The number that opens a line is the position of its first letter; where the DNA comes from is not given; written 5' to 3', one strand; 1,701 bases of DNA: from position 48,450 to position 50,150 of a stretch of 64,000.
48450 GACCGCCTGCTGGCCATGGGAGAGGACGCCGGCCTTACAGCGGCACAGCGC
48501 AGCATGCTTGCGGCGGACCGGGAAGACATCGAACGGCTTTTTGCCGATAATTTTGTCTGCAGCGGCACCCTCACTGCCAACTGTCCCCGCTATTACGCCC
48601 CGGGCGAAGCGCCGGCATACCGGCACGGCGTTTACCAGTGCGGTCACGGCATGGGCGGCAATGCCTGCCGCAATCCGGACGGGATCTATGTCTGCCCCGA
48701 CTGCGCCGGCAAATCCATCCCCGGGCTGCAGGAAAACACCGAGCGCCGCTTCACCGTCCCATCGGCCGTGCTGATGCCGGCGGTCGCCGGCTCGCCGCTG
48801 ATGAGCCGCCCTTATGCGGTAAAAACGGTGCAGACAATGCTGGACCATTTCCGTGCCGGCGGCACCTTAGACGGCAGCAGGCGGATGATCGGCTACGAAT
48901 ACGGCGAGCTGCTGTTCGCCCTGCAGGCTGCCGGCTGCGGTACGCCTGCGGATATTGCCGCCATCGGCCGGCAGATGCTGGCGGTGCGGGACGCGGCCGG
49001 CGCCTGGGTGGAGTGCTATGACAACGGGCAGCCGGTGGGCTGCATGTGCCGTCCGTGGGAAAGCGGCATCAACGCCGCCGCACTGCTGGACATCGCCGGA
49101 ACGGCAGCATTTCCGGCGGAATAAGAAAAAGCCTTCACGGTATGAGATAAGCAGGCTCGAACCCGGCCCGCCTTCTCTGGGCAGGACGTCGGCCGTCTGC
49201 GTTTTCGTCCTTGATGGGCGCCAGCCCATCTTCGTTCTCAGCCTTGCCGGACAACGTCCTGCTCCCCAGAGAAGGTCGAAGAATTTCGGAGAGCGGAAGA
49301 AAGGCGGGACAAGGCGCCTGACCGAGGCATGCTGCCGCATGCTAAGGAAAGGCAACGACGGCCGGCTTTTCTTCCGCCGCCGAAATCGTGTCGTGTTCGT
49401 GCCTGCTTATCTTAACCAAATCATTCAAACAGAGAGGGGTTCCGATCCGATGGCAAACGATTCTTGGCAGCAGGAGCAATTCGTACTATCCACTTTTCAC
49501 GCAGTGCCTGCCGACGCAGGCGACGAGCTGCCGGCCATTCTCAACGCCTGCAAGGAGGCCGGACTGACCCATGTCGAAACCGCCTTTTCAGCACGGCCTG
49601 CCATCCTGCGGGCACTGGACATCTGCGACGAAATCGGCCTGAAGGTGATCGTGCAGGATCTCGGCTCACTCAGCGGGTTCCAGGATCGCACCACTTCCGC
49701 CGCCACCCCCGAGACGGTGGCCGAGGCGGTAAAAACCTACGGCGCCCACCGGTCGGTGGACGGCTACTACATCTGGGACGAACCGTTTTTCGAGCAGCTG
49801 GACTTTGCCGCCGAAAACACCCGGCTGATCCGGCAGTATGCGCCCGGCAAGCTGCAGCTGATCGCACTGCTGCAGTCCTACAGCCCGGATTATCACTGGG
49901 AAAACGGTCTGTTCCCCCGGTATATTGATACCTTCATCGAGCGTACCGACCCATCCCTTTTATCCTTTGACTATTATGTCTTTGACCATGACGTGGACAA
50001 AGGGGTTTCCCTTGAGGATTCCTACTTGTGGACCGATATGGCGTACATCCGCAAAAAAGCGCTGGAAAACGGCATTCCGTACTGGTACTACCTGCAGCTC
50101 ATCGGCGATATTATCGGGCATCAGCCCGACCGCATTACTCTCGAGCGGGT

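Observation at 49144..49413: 270-nt intergenic element with nested long-range base pairing, between the GH15-like gene and the first TIM-barrel paralog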

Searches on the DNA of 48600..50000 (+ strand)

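Call 5: search_rna_families(source=window, start=48600, end=50000, threshold=evalue, max_evalue=10, show_alignments=3)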
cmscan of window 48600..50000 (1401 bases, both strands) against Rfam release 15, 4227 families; matches with E-value up to 10: 5.
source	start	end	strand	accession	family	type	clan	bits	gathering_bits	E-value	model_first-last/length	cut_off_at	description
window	49827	49891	-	RF04283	mir-3135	Gene; miRNA;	-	20.1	80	1.1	1-68/68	no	mir-3135 microRNA precursor family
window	49500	49523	+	RF01356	CRISPR-DR28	Gene; CRISPR;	-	17.4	35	6.7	1-24/24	no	CRISPR RNA direct repeat element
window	48672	48761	-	RF01514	Afu_513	Gene; snRNA; snoRNA; CD-box;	-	15.2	48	1.7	1-103/103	no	A. fumigatus snoRNA Afu_513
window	49692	49920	-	RF02141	HOXA11-AS1_5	Gene; lncRNA;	-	14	50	8.4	1-203/203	no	HOXA11 antisense RNA 1 conserved region 5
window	49303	49336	-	RF01756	rne-II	Cis-reg;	-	10.5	50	4.7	40-73/287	no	rne-II RNA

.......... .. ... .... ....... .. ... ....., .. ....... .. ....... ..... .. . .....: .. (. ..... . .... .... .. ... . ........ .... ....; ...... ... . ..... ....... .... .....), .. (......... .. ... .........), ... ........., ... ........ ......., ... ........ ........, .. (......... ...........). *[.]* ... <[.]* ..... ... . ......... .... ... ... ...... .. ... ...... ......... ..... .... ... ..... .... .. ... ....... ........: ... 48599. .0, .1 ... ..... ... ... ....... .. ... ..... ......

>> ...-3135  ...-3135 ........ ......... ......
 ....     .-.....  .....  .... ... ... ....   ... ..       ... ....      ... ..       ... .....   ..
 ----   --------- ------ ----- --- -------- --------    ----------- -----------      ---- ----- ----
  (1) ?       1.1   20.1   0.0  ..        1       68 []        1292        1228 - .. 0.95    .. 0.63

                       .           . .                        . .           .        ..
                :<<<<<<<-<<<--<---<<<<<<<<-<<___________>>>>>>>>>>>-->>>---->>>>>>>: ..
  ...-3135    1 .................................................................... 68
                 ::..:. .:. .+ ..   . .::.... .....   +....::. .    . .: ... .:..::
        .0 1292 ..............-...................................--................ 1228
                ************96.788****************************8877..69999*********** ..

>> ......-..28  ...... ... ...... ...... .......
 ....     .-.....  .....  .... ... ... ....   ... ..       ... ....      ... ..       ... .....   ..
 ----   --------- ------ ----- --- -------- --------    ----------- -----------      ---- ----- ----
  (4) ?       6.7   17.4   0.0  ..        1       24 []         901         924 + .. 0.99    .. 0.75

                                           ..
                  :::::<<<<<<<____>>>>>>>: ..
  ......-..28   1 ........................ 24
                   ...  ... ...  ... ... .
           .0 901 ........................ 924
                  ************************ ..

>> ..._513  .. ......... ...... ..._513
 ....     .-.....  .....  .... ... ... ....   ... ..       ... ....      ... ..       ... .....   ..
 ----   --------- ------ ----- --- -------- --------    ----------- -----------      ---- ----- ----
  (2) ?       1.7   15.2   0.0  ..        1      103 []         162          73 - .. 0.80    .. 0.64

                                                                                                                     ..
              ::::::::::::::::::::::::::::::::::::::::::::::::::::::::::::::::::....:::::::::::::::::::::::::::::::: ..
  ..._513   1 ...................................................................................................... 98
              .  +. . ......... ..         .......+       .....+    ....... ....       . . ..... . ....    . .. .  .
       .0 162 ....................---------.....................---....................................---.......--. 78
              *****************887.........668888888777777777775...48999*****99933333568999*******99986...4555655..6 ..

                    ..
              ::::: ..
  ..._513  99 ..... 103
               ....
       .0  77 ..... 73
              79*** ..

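Call 42: search_dna_similar(query=window:49145-49413:+, collection=plasmids, mode=distant, max_evalue=0.001)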
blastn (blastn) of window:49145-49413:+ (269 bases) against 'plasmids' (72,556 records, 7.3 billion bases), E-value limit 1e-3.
No match.

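Call 66: search_dna_similar(query=window:49145-49413:+, collection=phages, mode=distant, max_evalue=0.001)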
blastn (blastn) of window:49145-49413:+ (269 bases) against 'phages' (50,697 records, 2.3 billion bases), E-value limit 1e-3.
No match.

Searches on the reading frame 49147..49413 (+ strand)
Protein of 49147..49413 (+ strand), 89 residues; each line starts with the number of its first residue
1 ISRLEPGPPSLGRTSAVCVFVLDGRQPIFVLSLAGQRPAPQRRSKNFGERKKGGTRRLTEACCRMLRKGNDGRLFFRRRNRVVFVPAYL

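Call 43: search_protein_representatives(protein=window:49147-49413:+)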
Query: 89 residues. Proteins with E-value up to 0.001 (for the whole library): 2; up to 1e-10: 0; up to 1e-30: 0. The best 2 are listed.
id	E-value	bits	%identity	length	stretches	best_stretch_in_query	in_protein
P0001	2.9e-06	43.4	66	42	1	52-86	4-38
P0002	4.7e-04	36.3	50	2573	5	18-37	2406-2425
